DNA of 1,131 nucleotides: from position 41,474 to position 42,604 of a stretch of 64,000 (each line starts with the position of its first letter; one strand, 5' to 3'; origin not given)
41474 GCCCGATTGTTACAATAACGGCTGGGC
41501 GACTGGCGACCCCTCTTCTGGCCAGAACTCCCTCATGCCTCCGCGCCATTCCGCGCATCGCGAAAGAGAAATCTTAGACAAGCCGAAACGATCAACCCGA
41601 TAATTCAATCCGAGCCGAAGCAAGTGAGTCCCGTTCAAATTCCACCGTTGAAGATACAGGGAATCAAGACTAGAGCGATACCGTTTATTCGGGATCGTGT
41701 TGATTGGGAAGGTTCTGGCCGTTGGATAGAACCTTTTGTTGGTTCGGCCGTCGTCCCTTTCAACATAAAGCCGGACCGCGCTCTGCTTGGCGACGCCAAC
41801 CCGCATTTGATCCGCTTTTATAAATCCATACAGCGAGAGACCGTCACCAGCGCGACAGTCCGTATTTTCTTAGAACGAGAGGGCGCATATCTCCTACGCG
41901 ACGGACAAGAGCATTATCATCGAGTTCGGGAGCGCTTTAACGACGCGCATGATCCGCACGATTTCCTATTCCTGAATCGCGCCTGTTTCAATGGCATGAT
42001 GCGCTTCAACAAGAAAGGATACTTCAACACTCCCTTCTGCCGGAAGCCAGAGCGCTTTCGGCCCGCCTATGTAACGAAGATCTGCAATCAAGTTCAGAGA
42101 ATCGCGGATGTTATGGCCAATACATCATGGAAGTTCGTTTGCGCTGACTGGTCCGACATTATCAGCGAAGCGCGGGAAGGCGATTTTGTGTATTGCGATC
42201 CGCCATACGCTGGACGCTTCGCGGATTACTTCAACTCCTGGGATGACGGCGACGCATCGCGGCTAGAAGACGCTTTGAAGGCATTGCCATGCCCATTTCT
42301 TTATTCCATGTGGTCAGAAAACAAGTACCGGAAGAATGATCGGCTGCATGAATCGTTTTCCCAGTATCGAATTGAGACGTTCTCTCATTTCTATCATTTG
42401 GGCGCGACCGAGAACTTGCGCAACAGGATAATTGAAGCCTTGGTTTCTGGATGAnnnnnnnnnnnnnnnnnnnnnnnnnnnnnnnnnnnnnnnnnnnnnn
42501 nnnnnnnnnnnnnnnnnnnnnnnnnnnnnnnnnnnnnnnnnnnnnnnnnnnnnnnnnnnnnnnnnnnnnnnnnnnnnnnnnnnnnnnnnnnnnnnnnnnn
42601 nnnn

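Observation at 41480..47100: Lower-GC four-gene restriction-modification-like operon with atypical composition and order: Dam-like MTase, 85-aa bridge ORF, Type III Res-like helicase-nuclease, Type III Mod-like MTase, all joined by overlapping stop/start codons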

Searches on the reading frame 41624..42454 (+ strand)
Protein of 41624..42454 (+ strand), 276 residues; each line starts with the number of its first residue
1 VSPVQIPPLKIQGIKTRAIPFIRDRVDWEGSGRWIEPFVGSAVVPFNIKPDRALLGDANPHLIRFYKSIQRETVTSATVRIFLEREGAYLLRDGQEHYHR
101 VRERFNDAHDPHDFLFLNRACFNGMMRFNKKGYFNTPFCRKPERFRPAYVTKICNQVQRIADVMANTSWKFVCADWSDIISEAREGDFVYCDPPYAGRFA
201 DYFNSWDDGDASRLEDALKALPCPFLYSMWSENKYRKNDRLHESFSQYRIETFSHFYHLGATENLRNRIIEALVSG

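Call 3: search_protein_families(library=pfam, proteins=[window:41624-42454:+], max_evalue=0.01)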
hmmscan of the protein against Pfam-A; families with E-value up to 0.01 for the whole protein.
window:41624-42454:+ (276 aa): 2 families
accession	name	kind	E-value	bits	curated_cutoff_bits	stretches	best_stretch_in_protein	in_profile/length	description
PF02086.21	MethyltransfD12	-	2e-36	126.4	22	1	12-251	2-248/253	D12 class N6 adenine-specific DNA methyltransferase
PF22555.1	DAM-like-phage1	-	0.0054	16.5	27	1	94-204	78-186/274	Phage DNA Adenine Methylase-like domain 1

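Call 4: search_protein_families(library=padloc, proteins=[window:41624-42454:+], max_evalue=0.01)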
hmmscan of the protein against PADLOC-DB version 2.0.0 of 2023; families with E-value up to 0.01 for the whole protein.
window:41624-42454:+ (276 aa): 21 families
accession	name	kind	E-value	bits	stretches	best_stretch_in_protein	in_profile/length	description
PDLC03264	MTase_II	-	2.8e-120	399.2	1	4-274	10-280/306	Type II methyltransferase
PDLC03294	MTase_II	-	8e-46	154.8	1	7-274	6-268/272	Type II methyltransferase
PDLC03729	oMTase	-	1.5e-36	124.4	1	7-200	6-189/275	orphan methyltransferase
PDLC03735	oMTase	-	6.7e-27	92.6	1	7-274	9-279/284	orphan methyltransferase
PDLC03383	MTase_II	-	4.4e-26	90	2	92-258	123-291/318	Type II methyltransferase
PDLC03261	MTase_II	-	8.8e-25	85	1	9-196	28-204/643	Type II methyltransferase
PDLC03302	MTase_II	-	1.5e-21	74.8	1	9-207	363-554/626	Type II methyltransferase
PDLC03266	MTase_II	-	5e-21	73.4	1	33-198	41-200/285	Type II methyltransferase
PDLC03287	MTase_II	-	1.3e-20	71.8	1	34-268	391-632/646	Type II methyltransferase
PDLC03247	MTase_II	-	1.4e-16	58.6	1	8-196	5-184/282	Type II methyltransferase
PDLC03290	MTase_II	-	1.9e-15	54.9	1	98-196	106-201/292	Type II methyltransferase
PDLC03722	oMTase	-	1.6e-14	52.3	1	32-255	26-237/259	orphan methyltransferase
PDLC03341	MTase_II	-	1.4e-09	35.9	1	13-198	23-205/316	Type II methyltransferase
PDLC03349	MTase_II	-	3.8e-09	34.1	1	108-220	187-301/374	Type II methyltransferase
PDLC04018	PD-Lambda-5_B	-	1.8e-08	32.1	1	6-259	5-257/291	-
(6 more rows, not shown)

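Call 5: search_protein_families(library=ncbifam, proteins=[window:41624-42454:+], max_evalue=0.01)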
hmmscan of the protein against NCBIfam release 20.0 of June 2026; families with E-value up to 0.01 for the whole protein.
window:41624-42454:+ (276 aa): 2 families
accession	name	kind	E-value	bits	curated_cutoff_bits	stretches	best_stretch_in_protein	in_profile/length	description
TIGR00571.1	dam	subfamily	2.5e-53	181.5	114.85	1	7-273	3-264/267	Dam family site-specific DNA-(adenine-N6)-methyltransferase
NF008152.0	PRK10904.1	equivalog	3e-25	89.1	441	1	33-197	30-186/271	adenine-specific DNA-methyltransferase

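Call 18: find_homologous_proteins(query=window:41624-42454:+)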
Query window:41624-42454:+ (276 aa): 7240 proteins with E <= 0.001 among 7767 candidates; the best 120 are listed.
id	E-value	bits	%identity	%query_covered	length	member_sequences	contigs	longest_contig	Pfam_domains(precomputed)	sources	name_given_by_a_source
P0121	9.2e-193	657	100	100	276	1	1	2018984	PF02086.22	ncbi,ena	-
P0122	3.1e-161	553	82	100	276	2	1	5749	PF02086.22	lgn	-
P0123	7.1e-160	549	81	100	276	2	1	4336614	PF02086.22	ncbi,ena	-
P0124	1.1e-159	548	81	100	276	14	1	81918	PF02086.22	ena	-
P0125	8.5e-159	545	81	100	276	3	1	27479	PF02086.22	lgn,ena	-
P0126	2.6e-158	544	79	100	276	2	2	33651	PF02086.22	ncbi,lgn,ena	-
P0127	2.6e-157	540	79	100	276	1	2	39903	PF02086.22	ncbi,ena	-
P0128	2.8e-157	540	80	100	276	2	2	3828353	PF02086.22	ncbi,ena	-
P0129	4.0e-157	540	80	100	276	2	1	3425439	PF02086.22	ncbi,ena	-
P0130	9.6e-157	539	80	99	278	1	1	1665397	PF02086.22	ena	-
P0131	7.5e-156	536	79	100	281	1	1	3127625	PF02086.22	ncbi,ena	-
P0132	7.6e-156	536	79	100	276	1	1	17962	PF02086.22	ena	-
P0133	1.0e-155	535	79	100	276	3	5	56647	PF02086.22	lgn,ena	-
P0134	3.5e-155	533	79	100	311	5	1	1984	PF02086.22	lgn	-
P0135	1.7e-154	531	80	98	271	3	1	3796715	PF02086.22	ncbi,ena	-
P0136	3.8e-154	530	79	100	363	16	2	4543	PF02086.22,PF10711.16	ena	-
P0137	6.3e-154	529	78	100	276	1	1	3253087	PF02086.22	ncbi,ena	-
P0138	6.3e-154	529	80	100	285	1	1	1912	PF02086.22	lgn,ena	-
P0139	6.7e-154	529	78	100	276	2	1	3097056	PF02086.22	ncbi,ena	-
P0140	1.5e-153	528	80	100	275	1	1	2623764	PF02086.22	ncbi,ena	-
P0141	6.6e-153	526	78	99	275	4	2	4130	PF02086.22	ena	-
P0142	6.7e-153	526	78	100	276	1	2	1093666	PF02086.22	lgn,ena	-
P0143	9.7e-153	525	77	100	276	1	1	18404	PF02086.22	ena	-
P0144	1.1e-152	525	79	100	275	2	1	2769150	PF02086.22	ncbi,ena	-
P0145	1.3e-152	525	77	100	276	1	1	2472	PF02086.22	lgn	-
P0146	8.2e-152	522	77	99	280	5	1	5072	PF02086.22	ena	-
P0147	1.3e-151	522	78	100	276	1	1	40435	PF02086.22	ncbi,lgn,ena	-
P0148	2.3e-151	521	78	99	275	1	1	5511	PF02086.22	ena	-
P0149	4.8e-151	520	80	99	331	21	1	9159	PF02086.22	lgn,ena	-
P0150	1.2e-150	519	79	99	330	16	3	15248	PF02086.22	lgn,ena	-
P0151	1.6e-150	518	76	100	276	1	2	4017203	PF02086.22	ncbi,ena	-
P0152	2.0e-150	518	75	100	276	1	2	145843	PF02086.22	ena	-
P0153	6.2e-150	516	76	99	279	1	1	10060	PF02086.22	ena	-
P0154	8.0e-150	516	76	100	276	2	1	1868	PF02086.22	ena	-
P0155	1.2e-149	515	75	100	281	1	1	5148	PF02086.22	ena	-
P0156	1.6e-149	515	75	100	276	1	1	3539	PF02086.22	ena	-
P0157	2.6e-149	514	77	100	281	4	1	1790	PF02086.22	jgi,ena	-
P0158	3.4e-149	514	76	99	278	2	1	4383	PF02086.22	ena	-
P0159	2.2e-148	511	76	99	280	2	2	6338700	PF02086.22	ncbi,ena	-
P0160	2.3e-148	511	75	100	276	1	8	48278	PF02086.22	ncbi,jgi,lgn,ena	-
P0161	5.5e-148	510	75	99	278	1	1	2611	PF02086.22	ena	-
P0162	7.7e-148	509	75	100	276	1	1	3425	PF02086.22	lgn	-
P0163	1.1e-147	509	74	100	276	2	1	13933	PF02086.22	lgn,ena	-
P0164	1.4e-147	509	76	100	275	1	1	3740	PF02086.22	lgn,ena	-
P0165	2.4e-147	508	74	100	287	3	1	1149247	PF02086.22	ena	-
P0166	6.2e-146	503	74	100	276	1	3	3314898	PF02086.22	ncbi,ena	-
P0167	7.1e-146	503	74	99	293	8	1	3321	PF02086.22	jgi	-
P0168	1.8e-145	502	72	99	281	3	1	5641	PF02086.22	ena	-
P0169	3.9e-145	501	73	100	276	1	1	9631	PF02086.22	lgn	-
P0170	5.0e-145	500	73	100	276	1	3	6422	PF02086.22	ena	-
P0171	5.5e-145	500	73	99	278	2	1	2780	PF02086.22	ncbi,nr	ncbi:MAG: Dam family site-specific DNA-(adenine-N6)-methyltransferase [Gammaproteobacteria bacterium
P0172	8.5e-145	499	74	100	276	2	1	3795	PF02086.22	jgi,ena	-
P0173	1.1e-143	496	73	100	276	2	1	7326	PF02086.22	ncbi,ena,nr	ncbi:MAG: Dam family site-specific DNA-(adenine-N6)-methyltransferase [Betaproteobacteria bacterium]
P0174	4.1e-143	494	72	100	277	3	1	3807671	PF02086.22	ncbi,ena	-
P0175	5.9e-143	493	73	99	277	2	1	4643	PF02086.22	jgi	-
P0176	7.5e-143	493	73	100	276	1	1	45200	PF02086.22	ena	-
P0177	1.5e-141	489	71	100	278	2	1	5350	PF02086.22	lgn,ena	-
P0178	2.6e-141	488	71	100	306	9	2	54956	PF02086.22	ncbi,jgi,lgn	-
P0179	4.8e-141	487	72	100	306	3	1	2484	PF02086.22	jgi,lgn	-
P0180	6.9e-141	487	71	100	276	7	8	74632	PF02086.22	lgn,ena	-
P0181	7.2e-141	487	71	100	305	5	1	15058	PF02086.22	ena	-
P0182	2.2e-140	485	71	99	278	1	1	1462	PF02086.22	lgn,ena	-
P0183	1.3e-139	482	73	98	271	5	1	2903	PF02086.22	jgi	-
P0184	2.5e-139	481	70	100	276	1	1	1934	PF02086.22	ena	-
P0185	4.2e-139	481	70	100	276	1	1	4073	PF02086.22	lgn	-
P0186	7.1e-139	480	73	99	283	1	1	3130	PF02086.22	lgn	-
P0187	9.5e-139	480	71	99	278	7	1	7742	PF02086.22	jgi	-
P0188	1.0e-138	479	70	100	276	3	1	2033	PF02086.22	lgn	-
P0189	1.8e-138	479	69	100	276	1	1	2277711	PF02086.22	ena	-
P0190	5.6e-138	477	70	100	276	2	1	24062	PF02086.22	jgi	-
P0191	5.7e-138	477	70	100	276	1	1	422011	PF02086.22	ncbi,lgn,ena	-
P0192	8.6e-138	476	68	100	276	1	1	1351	PF02086.22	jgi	-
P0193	1.2e-137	476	69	100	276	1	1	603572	PF02086.22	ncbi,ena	-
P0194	1.6e-137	476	70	98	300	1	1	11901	PF02086.22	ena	-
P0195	2.3e-137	475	69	100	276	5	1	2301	PF02086.22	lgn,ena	-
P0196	3.4e-137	474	68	100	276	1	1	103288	PF02086.22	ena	-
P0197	7.4e-136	470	69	100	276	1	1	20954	PF02086.22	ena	-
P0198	7.5e-136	470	68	100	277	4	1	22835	PF02086.22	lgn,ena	-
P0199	1.3e-135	469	70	98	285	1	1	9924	PF02086.22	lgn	-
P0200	1.9e-135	469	69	100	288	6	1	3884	PF02086.22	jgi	-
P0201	2.6e-135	468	68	100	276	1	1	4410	PF02086.22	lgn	-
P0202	2.7e-134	465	67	100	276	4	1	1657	PF02086.22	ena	-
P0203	3.0e-133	462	69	100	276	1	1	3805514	PF02086.22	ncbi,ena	-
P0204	1.5e-132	459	68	100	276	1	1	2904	PF02086.22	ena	-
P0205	5.7e-130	451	67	100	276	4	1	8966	PF02086.22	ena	-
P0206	2.6e-129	449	68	99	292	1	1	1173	PF02086.22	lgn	-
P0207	9.1e-129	447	64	99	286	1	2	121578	PF02086.22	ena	-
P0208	1.1e-128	447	68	96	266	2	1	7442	PF02086.22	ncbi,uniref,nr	ncbi:MAG: DNA adenine methylase [Candidatus Synechococcus spongiarum 142]|uniref:Site-specific DNA-m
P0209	1.1e-128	447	66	100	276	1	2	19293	PF02086.22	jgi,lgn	-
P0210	3.4e-128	445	66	100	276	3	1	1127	PF02086.22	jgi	-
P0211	4.0e-128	445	67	100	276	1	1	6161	PF02086.22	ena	-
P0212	4.7e-128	444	68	99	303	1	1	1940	PF02086.22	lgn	-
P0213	1.6e-127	443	63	99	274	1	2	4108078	PF02086.22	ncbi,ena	-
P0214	1.6e-127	443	66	99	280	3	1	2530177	PF02086.22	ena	-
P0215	2.2e-126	439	64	100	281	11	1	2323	PF02086.22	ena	-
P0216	2.9e-126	439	63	100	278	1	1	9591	PF02086.22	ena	-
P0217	3.4e-126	438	64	100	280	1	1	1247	PF02086.22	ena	-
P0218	5.1e-126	438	65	99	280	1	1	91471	PF02086.22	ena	-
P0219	1.2e-125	437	64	99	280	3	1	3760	PF02086.22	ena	-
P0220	1.2e-125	437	64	100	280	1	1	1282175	PF02086.22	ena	-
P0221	2.6e-125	435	65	100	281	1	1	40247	PF02086.22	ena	-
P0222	6.1e-125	434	64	99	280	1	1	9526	PF02086.22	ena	-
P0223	8.5e-125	434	64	99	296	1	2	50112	PF02086.22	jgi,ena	-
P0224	1.1e-124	433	64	99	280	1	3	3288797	PF02086.22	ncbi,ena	-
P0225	2.3e-124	432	66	99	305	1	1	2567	PF02086.22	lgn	-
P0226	5.9e-124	431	64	99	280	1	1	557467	PF02086.22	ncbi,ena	-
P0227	6.7e-124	431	63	100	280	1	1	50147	PF02086.22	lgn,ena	-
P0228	1.0e-123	430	64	100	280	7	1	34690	PF02086.22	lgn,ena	-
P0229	2.0e-123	429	64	99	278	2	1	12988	PF02086.22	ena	-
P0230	2.7e-123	429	63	99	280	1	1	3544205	PF02086.22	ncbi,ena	-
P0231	2.8e-123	429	65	99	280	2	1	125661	PF02086.22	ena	-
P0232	2.1e-122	426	63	99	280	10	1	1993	PF02086.22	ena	-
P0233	2.5e-122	426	63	98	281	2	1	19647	PF02086.22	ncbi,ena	-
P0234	3.7e-122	425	63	99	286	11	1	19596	PF02086.22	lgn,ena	-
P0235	3.8e-122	425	63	99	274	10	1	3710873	PF02086.22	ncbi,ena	-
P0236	1.0e-121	424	63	100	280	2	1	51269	PF02086.22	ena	-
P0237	1.3e-121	423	62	99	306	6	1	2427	PF02086.22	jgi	-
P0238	2.5e-121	422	63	98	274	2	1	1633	PF02086.22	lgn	-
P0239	1.3e-120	420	60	99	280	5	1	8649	PF02086.22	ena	-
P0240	1.8e-120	420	63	99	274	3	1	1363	PF02086.22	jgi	-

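Call 19: find_encoding_contigs(protein=P0125, flank=8000, max_places=2)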
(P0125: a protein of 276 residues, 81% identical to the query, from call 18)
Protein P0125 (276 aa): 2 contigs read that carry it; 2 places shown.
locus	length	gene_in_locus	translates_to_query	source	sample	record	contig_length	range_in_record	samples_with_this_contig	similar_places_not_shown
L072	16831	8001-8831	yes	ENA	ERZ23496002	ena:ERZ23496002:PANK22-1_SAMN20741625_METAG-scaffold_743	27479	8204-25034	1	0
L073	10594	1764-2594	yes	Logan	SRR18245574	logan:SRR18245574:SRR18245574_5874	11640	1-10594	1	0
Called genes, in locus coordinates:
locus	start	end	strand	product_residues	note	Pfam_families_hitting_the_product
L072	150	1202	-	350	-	PF00355:Rieske, PF19112:VanA_C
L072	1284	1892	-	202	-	-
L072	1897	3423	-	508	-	PF01425:Amidase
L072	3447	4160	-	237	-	PF00005:ABC_tran, PF13304:AAA_21 (weak)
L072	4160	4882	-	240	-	PF00005:ABC_tran, PF13304:AAA_21 (faint), PF12399:BCA_ABC_TP_C (weak)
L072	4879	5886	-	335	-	PF02653:BPD_transp_2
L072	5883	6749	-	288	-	PF02653:BPD_transp_2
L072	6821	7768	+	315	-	PF04444:Dioxygenase_N, PF00775:Dioxygenase_C, PF13620:CarboxypepD_reg (faint)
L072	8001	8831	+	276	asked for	PF02086:MethyltransfD12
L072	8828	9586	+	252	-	PF09233:Endonuc-EcoRV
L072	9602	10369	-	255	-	PF23441:SDR, PF00106:adh_short, PF08659:KR, PF13561:adh_short_C2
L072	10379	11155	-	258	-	PF00528:BPD_transp_1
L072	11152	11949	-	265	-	PF00005:ABC_tran, PF13304:AAA_21 (faint)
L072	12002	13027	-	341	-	PF13379:NMT1_2 (faint), PF09084:NMT1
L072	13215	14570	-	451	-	PF01425:Amidase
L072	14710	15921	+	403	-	PF13433:Peripla_BP_5 (weak), PF13458:Peripla_BP_6, PF13433:Peripla_BP_5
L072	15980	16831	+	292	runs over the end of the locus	PF02653:BPD_transp_2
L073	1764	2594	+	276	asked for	PF02086:MethyltransfD12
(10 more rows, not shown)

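Call 20: find_encoding_contigs(protein=P0123, flank=6000, max_places=2)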
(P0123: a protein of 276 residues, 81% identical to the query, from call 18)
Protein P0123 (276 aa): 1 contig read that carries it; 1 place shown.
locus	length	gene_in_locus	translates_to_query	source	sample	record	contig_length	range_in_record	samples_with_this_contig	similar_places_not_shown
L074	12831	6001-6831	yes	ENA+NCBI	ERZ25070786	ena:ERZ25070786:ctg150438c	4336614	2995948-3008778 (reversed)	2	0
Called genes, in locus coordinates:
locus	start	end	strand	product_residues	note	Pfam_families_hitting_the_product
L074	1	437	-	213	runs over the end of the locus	-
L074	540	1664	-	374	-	PF13439:Glyco_transf_4 (weak), PF20706:GT4-conflict (weak), PF00534:Glycos_transf_1, PF13692:Glyco_trans_1_4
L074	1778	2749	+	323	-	PF01676:Metalloenzyme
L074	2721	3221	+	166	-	PF00903:Glyoxalase (weak)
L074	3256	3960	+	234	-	PF08378:NERD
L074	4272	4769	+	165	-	-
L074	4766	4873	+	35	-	-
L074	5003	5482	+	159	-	-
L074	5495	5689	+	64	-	-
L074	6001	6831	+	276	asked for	PF02086:MethyltransfD12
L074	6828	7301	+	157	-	PF09233:Endonuc-EcoRV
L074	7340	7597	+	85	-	PF09233:Endonuc-EcoRV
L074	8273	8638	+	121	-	PF00903:Glyoxalase, PF22677:Ble-like_N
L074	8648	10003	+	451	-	-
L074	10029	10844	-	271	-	PF01557:FAA_hydrolase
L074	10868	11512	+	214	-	-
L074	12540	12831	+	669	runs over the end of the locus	PF00496:SBP_bac_5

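Call 21: find_encoding_contigs(protein=P0124, flank=6000, max_places=2)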
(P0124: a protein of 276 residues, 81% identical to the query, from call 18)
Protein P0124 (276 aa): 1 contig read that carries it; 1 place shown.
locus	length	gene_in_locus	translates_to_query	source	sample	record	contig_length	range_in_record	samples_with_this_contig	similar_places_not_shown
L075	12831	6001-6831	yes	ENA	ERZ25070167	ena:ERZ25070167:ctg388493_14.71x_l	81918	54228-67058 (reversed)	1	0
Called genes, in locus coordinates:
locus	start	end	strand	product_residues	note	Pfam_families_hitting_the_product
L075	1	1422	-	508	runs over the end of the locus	PF01425:Amidase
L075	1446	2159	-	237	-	PF00005:ABC_tran, PF13304:AAA_21 (weak)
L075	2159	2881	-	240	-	PF00005:ABC_tran, PF13304:AAA_21 (faint), PF12399:BCA_ABC_TP_C (weak)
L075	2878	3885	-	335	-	PF02653:BPD_transp_2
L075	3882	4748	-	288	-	PF02653:BPD_transp_2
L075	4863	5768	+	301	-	PF04444:Dioxygenase_N, PF00775:Dioxygenase_C, PF13620:CarboxypepD_reg (faint)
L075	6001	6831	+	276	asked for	PF02086:MethyltransfD12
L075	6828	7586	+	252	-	PF09233:Endonuc-EcoRV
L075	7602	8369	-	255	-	PF23441:SDR, PF00106:adh_short, PF08659:KR, PF13561:adh_short_C2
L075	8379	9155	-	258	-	PF00528:BPD_transp_1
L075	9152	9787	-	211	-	PF00005:ABC_tran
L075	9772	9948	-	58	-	PF00005:ABC_tran (weak)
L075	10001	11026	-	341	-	PF13379:NMT1_2 (faint), PF09084:NMT1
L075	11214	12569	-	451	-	PF01425:Amidase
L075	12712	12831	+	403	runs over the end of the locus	PF13433:Peripla_BP_5 (weak), PF13458:Peripla_BP_6, PF13433:Peripla_BP_5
